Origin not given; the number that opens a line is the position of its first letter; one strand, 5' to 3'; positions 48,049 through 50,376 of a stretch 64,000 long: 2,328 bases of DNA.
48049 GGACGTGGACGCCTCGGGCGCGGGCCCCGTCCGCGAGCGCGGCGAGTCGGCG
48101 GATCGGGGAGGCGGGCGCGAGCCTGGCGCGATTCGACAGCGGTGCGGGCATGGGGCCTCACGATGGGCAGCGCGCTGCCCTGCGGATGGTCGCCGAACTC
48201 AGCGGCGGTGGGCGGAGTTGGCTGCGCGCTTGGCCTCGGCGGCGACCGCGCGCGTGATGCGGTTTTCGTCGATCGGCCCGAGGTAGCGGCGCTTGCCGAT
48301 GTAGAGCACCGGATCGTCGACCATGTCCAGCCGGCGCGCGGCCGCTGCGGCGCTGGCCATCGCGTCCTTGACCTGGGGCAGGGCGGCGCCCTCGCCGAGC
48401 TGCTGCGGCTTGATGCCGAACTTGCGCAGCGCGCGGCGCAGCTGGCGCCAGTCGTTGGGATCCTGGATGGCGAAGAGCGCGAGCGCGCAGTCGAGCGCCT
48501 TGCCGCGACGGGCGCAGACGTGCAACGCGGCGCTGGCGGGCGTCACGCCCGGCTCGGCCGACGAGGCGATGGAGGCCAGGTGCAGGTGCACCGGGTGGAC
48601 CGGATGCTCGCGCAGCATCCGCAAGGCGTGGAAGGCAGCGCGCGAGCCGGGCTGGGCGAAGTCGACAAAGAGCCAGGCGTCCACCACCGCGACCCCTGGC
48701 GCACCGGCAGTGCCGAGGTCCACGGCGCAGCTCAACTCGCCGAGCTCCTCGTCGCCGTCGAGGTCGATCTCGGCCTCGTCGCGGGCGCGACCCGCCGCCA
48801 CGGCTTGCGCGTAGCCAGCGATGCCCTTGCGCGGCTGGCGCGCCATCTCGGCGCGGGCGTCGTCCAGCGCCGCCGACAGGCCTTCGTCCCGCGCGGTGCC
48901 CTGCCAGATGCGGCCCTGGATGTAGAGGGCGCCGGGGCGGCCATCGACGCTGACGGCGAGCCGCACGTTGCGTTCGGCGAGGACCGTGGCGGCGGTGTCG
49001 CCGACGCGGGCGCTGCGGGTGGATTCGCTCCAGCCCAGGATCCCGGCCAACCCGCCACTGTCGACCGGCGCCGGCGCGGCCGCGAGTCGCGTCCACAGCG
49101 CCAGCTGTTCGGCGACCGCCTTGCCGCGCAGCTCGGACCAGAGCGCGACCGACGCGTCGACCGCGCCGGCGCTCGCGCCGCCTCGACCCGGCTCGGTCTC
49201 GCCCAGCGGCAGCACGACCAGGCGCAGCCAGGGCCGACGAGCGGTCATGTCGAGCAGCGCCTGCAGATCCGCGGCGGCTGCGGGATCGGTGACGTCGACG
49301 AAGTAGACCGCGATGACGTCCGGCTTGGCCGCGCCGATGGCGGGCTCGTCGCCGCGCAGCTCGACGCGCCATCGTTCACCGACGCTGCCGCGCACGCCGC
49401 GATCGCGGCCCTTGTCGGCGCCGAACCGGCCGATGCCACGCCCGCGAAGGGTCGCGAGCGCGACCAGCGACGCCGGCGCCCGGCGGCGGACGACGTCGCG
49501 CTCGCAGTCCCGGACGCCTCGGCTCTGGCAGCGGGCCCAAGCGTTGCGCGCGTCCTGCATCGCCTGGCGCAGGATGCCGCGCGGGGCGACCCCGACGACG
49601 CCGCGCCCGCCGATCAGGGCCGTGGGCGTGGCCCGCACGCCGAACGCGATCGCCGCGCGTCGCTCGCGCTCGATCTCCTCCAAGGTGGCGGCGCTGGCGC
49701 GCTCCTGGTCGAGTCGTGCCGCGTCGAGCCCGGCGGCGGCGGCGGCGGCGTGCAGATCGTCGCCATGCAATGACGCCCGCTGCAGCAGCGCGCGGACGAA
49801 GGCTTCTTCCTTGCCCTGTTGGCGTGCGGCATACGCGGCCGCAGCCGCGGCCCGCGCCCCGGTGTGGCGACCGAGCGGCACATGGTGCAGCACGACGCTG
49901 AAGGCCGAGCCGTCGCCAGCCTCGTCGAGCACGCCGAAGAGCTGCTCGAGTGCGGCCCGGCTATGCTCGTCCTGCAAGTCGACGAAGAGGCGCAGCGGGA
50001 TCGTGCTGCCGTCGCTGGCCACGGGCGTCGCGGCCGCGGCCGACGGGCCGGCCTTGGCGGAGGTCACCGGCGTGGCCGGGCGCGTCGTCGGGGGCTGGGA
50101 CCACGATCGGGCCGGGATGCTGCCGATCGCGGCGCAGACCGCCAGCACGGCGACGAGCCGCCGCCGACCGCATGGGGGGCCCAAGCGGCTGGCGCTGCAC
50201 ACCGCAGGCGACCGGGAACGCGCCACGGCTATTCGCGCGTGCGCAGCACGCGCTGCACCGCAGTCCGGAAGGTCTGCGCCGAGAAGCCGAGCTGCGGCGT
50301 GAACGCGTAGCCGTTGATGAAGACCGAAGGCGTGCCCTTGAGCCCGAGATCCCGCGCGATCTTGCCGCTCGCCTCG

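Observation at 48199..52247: Tandem pair of triple-DsbA-domain proteins: one with three thioredoxin active sites, its neighbour a pseudo-enzyme with every CxxC lost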

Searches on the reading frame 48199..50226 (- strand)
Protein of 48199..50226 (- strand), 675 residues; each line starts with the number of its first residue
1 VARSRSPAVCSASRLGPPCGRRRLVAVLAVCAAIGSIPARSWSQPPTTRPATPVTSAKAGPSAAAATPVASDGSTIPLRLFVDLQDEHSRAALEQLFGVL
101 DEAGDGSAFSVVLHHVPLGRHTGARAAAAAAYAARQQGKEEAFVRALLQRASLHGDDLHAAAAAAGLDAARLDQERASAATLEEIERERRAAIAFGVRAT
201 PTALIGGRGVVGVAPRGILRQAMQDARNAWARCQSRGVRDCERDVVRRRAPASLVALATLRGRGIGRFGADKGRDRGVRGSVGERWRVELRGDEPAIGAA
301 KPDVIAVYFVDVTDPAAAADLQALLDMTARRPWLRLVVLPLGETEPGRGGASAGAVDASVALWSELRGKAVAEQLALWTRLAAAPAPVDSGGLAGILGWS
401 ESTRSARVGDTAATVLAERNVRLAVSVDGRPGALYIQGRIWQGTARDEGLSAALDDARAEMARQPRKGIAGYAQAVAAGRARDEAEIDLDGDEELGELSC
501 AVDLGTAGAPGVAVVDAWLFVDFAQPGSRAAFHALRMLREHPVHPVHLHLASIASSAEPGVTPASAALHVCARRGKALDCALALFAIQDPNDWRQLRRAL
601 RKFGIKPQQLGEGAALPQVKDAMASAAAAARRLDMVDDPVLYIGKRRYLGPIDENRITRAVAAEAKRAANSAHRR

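Call 5: search_protein_families(library=pfam, proteins=[window:48199-50226:-], max_evalue=1)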
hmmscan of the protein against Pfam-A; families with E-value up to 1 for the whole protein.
window:48199-50226:- (675 aa): 4 families
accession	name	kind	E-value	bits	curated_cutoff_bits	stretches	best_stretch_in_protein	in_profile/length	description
PF01323.26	DSBA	-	1.4e-13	51.5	25.6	2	123-222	84-189/191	DSBA-like thioredoxin domain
PF13462.12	Thioredoxin_4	-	2.6e-05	24.9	23.2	1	109-210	48-150/165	Thioredoxin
PF15531.11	Ntox27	-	0.025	15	24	1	415-451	50-86/130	Bacterial toxin 27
PF10006.14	DUF2249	-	0.17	12.2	29.5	1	83-141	3-63/70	Uncharacterized conserved protein (DUF2249)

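Call 7: search_protein_families(library=ncbifam, proteins=[window:48199-50226:-], max_evalue=1)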
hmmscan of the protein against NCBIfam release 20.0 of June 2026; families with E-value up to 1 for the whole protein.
window:48199-50226:- (675 aa): 2 families
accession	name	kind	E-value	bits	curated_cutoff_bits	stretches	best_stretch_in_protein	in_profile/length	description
TIGR00411.1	redox_disulf_1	equivalog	0.0046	17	92.75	1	184-225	38-80/82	MJ0307 family thioredoxin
NF041057.1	Rcas_1661_fam_Se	equivalog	0.01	15.4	190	1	127-224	142-245/247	Rcas_1661 family thioredoxin-like (seleno)lipoprotein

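Call 8: find_homologous_proteins(query=window:48199-50226:-, max_evalue=0.001)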
Query window:48199-50226:- (675 aa): 12 proteins with E <= 0.001 among 8000 candidates.
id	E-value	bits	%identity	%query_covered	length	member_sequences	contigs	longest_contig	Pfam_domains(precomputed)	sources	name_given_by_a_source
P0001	0.0e+0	1379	100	96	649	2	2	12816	PF01323.27,PF13462.13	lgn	-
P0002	0.0e+0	1170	83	97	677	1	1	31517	PF01323.27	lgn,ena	-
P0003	0.0e+0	1168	86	92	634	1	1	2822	PF01323.27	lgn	-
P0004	0.0e+0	1166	85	94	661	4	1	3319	PF01323.27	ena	-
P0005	5.2e-217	741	62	91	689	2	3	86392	PF01323.27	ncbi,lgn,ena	-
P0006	5.6e-214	731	63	87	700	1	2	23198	PF01323.27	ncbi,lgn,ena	-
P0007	7.2e-209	714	61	88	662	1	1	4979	PF01323.27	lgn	-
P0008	3.4e-184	632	58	88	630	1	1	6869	PF01323.27,PF13462.13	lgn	-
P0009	1.3e-179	617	56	88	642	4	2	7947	PF01323.27,PF13462.13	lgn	-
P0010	7.1e-169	582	54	87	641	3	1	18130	PF01323.27,PF13462.13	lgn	-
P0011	4.7e-164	566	52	88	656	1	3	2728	PF01323.27,PF13462.13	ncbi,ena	-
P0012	2.2e-13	68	28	18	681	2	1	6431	PF13743.13,PF13098.14,PF01323.27,PF13462.13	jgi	-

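Call 10: find_related_loci(query=A1, collection=genome_contigs, flank=8000)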
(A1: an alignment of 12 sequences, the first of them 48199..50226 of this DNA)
Query A1 (675 aa) in genome_contigs; peptide patterns used: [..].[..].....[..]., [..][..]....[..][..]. (x = any residue, [..] = any of these).
46 stretches matched a pattern; 4 encode a relative of the query (tblastn E <= 1e-3); 4 distinct loci.
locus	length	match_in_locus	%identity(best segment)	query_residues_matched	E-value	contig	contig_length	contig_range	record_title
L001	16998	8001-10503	63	73-663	0e+0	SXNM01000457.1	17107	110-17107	MAG: Proteobacteria bacterium isolate F1-120-MAGs196 F1-120__c937842, whole genome shotgun sequence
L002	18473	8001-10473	62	43-657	0e+0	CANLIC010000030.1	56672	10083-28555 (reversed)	MAG: Myxococcales bacterium isolate TH-Jun18-32 genome assembly, contig: TH-Jun18-C930, whole genome shotgun sequence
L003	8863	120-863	63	409-655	5e-82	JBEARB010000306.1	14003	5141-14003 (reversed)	MAG: Pseudomonadota bacterium isolate muddycreek_2019_sw_WHONDRS-S19S_0082_B_bin.95 scaffold_2241044, whole genome shotg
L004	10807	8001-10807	56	60-354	3e-70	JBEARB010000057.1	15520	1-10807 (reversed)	MAG: Pseudomonadota bacterium isolate muddycreek_2019_sw_WHONDRS-S19S_0082_B_bin.95 scaffold_1699597, whole genome shotg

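Call 36: search_protein_representatives(alignment_id=A1)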
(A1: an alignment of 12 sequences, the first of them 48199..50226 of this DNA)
Query: 12 sequences, 645 profile positions. Proteins with E-value up to 0.001 (for the whole library): 11557; up to 1e-10: 1602; up to 1e-30: 134. The best 150 are listed.
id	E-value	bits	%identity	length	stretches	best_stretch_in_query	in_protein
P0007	7.3e-297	1002.5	-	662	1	4-642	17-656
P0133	2.7e-148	511.6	-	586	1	50-641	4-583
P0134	2.0e-136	472.4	-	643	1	36-641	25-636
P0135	3.4e-133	461.7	-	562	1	83-639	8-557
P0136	3.3e-127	442.0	-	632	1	34-643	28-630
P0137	2.8e-121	422.4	-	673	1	25-641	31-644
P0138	8.8e-116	404.2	-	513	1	145-639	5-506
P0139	7.9e-108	377.9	-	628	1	38-637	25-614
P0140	1.6e-99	350.5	-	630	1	30-640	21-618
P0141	1.8e-90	320.5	-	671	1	27-638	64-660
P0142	2.0e-83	297.3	-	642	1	11-638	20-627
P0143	3.5e-82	293.2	-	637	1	7-641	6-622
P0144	3.7e-78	279.9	-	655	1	24-636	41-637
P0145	7.4e-78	278.9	-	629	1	16-635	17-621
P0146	2.1e-74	267.5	-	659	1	16-640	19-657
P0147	2.8e-70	253.9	-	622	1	33-635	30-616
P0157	9.0e-54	199.3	-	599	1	19-639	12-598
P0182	3.7e-41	157.7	-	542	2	42-512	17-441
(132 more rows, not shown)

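Call 40: predict_structure(alignment_id=A1)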
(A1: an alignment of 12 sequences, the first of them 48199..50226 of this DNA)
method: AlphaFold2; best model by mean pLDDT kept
length: 675 residues; sequences in the alignment: 12
mean_pLDDT: 74.7   pTM: 0.50
mean pLDDT of the five models: 74.7, 74.0, 73.9, 73.2, 68.1
residues with pLDDT >= 90: 155; 70-90: 331; 50-70: 78; < 50: 111
segments of 3 or more residues with pLDDT < 50: 1-16, 18-73, 198-200, 263-278, 347-350, 484-491, 556-560, 673-675
pLDDT, mean of each block of 10 residues (from residue 1): 34 34 32 33 31 30 27 69 77 87 75 73 75 89 89 82 91 82 74 56 64 74 86 84 77 66 40 38 85 90 95 87 95 95 59 81 93 95 90 95 90 85 81 90 80 92 86 88 46 67 88 88 82 90 90 58 83 91 87 85 85 85 81 67 76 69 80 47
secondary structure, 60 per line:
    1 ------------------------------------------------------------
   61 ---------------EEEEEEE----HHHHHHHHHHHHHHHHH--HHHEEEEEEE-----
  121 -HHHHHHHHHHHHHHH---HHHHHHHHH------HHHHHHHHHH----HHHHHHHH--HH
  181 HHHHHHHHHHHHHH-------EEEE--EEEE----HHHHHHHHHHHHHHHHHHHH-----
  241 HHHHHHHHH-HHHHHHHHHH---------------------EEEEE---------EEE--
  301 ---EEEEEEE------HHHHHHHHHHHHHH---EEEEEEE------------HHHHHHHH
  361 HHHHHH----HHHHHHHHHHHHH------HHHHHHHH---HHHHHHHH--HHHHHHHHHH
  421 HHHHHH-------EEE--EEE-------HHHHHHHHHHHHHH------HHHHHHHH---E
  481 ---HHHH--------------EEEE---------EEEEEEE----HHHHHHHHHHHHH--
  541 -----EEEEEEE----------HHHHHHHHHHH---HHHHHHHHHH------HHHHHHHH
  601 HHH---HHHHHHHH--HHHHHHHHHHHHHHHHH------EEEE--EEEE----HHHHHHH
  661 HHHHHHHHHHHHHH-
elements in order (helices of 4 or more, strands of 3 or more residues): E76-82 H87-103 E109-115 H122-136 H140-148 H155-164 H169-176 H179-194 E202-205 E208-211 H216-235 H241-249 H251-260 E282-286 E296-298 E304-310 H317-330 E334-340 H353-366 H371-383 H390-397 H401-408 H411-426 E434-436 E439-441 H449-462 H469-476 H484-487 E502-505 E515-521 H526-538 E546-552 H563-573 H577-586 H593-603 H607-614 H617-633 E640-643 E646-649 H654-674

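Call 43: fold_search(model_id=the predicted structure, library=pdb)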
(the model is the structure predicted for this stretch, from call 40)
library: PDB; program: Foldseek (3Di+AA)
matches with E <= 10: 382; with E <= 0.001: 48
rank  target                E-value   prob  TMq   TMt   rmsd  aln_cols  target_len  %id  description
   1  5n2j_A                8.4e-07  1.00  0.24  0.15  15.6       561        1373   14  UDP-Glucose Glycoprotein Glucosyltransferase from Chaetomium thermophilum (closed form) (released 2017-07-26)
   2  6trt_A                1.5e-06  1.00  0.21  0.12  22.3       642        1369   13  Chaetomium thermophilum UDP-Glucose Glucosyl Transferase (UGGT) double cysteine mutant S180C/T742C. (released 2020-01-08)
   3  5nv4_A                2.5e-06  1.00  0.24  0.15  16.9       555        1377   14  UDP-Glucose Glycoprotein Glucosyltransferase from Chaetomium thermophilum double mutant D611C:G1050C (released 2017-07-26)
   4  5mzo_A                7.3e-06  1.00  0.26  0.15  18.1       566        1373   13  UDP-Glucose Glycoprotein Glucosyltransferase from Chaetomium thermophilum (open conformation) (released 2017-07-26)
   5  5mu1_A                9.8e-06  1.00  0.28  0.16   9.3       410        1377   12  UDP-Glucose Glycoprotein Glucosyltransferase from Chaetomium thermophilum soaked with K2PtI6 (released 2017-07-26)
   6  6ts8_A                1.5e-05  1.00  0.23  0.15  11.3       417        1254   12  Chaetomium thermophilum UDP-Glucose Glucosyl Transferase (UGGT) double cysteine mutant G177C/A786C. (released 2020-10-28)
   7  3gyk_A                1.8e-05  1.00  0.21  0.74   3.3       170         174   22  The crystal structure of a thioredoxin-like oxidoreductase from Silicibacter pomeroyi DSS-3 (released 2009-06-09)
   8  3gyk_B                2.7e-05  1.00  0.21  0.74   3.4       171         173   22  The crystal structure of a thioredoxin-like oxidoreductase from Silicibacter pomeroyi DSS-3 (released 2009-06-09)
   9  7rgv                  2.8e-05  1.00  0.21  0.57   5.8       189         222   20  Structure of Caulobacter crescentus Suppressor of copper sensitivity protein C (released 2022-03-02)
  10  5n2j_B                3.4e-05  1.00  0.24  0.14  11.8       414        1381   13  UDP-Glucose Glycoprotein Glucosyltransferase from Chaetomium thermophilum (closed form) (released 2017-07-26)
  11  6nen                  6.4e-05  1.00  0.21  0.72   4.0       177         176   20  Catalytic domain of Proteus mirabilis ScsC (released 2019-03-06)
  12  6eez_A                7.0e-05  1.00  0.20  0.65   3.7       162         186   16  Crystal Structure of the thiol-disulfide exchange protein alpha-DsbA2 from Wolbachia pipientis (released 2019-04-17)
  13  4pwo                  1.1e-04  1.00  0.21  0.53   3.9       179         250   22  Crystal structure of DsbA from the Gram positive bacterium Corynebacterium diphtheriae (released 2015-03-25)
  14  4gxz_B                1.1e-04  1.00  0.20  0.71   4.2       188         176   19  Crystal structure of a periplasmic thioredoxin-like protein from Salmonella enterica serovar Typhimurium (released 2013-07-17)
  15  4p3y_B                1.4e-04  1.00  0.19  0.59   7.1       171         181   15  Crystal structure of Acinetobacter baumannii DsbA in complex with EF-Tu (released 2014-06-18)
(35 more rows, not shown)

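Call 44: find_encoding_contigs(protein=P0002, flank=5000, max_places=1)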
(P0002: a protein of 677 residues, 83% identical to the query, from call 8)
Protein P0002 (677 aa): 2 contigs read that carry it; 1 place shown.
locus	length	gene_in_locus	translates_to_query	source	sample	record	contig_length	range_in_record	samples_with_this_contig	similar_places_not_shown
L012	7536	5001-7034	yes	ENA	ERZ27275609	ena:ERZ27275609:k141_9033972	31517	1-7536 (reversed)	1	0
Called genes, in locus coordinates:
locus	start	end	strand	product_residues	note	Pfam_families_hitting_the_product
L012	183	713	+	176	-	-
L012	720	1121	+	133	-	-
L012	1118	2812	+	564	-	PF03109:ABC1, PF01636:APH (weak), PF27536:UbiB_helical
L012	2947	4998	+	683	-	PF13098:Thioredoxin_2 (faint), PF13462:Thioredoxin_4, PF01323:DSBA, PF13743:Thioredoxin_5 (faint), PF13462:Thioredoxin_4, PF01323:DSBA, PF13462:Thioredoxin_4, PF01323:DSBA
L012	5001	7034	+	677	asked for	PF01323:DSBA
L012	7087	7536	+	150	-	?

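Call 54: search_protein_families(library=pfam, alignment_id=A3, max_evalue=1)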
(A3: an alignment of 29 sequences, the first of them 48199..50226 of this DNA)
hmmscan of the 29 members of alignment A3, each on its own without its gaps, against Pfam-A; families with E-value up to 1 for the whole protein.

A. member 1, window:48199-50226:- (675 aa): 4 families
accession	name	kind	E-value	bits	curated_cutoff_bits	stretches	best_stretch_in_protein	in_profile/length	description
PF01323.26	DSBA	-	1.4e-13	51.5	25.6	2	123-222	84-189/191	DSBA-like thioredoxin domain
PF13462.12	Thioredoxin_4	-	2.6e-05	24.9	23.2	1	109-210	48-150/165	Thioredoxin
PF15531.11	Ntox27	-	0.025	15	24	1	415-451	50-86/130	Bacterial toxin 27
PF10006.14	DUF2249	-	0.17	12.2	29.5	1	83-141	3-63/70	Uncharacterized conserved protein (DUF2249)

B. families by the number of members that match (of 29 scanned): 16 families
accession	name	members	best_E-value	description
PF01323.26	DSBA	28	2e-25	DSBA-like thioredoxin domain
PF13462.12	Thioredoxin_4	27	2.8e-18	Thioredoxin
PF13743.12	Thioredoxin_5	10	0.0061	Thioredoxin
PF13192.12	Thioredoxin_3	2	0.0021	Thioredoxin domain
PF15531.11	Ntox27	2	0.025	Bacterial toxin 27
PF03475.19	YiiM_3-alpha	2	0.073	YiiM-like, 3-alpha helix domain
PF18403.7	Thioredoxin_15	1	0.0027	Thioredoxin-like domain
PF19187.6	HTH_PafC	1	0.014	PafC helix-turn-helix domain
PF12836.13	HHH_3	1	0.035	Helix-hairpin-helix motif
PF22863.1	TraI_middle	1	0.075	TraI-like middle domain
PF13439.12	Glyco_transf_4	1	0.084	Glycosyltransferase Family 4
PF12881.12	NUT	1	0.1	NUT protein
PF22796.1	SlpA_N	1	0.11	SlpA N-terminal domain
PF10006.14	DUF2249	1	0.17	Uncharacterized conserved protein (DUF2249)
PF05305.19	DUF732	1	0.2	Protein of unknown function (DUF732)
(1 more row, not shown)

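Call 55: search_solved_structures(query=A3, max_evalue=0.01)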
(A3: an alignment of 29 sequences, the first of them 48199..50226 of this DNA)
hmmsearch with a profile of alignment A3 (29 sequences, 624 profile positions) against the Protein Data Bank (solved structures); distinct sequences matched with E-value up to 0.01: 17.
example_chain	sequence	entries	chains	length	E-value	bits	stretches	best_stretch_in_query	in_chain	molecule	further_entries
3gyk_A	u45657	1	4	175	1.6e-21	79.9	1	34-189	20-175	27kDa outer membrane protein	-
7rgv_A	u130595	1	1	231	8.4e-11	44.4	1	34-190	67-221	Thioredoxin domain-containing protein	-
4n30_A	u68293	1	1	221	3.1e-09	39.3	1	6-165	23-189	Protein disulfide isomerase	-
7dka_A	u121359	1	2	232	7.1e-09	38.1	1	86-189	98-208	DSBA domain-containing protein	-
7dk9_A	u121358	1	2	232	7.2e-09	38.1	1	86-189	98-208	DSBA domain-containing protein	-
7jve_A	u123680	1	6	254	5.2e-08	35.2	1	208-382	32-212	DsbA family protein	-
4gxz_A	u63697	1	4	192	8e-08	34.6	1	31-184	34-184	Suppression of copper sensitivity protein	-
7unn_A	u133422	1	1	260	1.6e-07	33.6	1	32-176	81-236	Thioredoxin domain-containing protein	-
7uno_A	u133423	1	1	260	2.1e-07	33.2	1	32-176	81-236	Thioredoxin domain-containing protein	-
4pwp_A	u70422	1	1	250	2.2e-07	33.1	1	30-176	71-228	DsbA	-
4pwo_A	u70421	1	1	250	2.2e-07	33.1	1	32-176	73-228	DsbA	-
4xvw_A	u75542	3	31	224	2.9e-06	29.4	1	197-358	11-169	DsbA-like protein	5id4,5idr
6mhh_A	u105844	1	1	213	7.7e-06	28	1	20-179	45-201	Metal resistance protein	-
6nen_A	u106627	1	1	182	1.1e-05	27.5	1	31-171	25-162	Copper resistance protein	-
5cp1_A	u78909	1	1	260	0.0044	18.9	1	92-187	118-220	FrnE protein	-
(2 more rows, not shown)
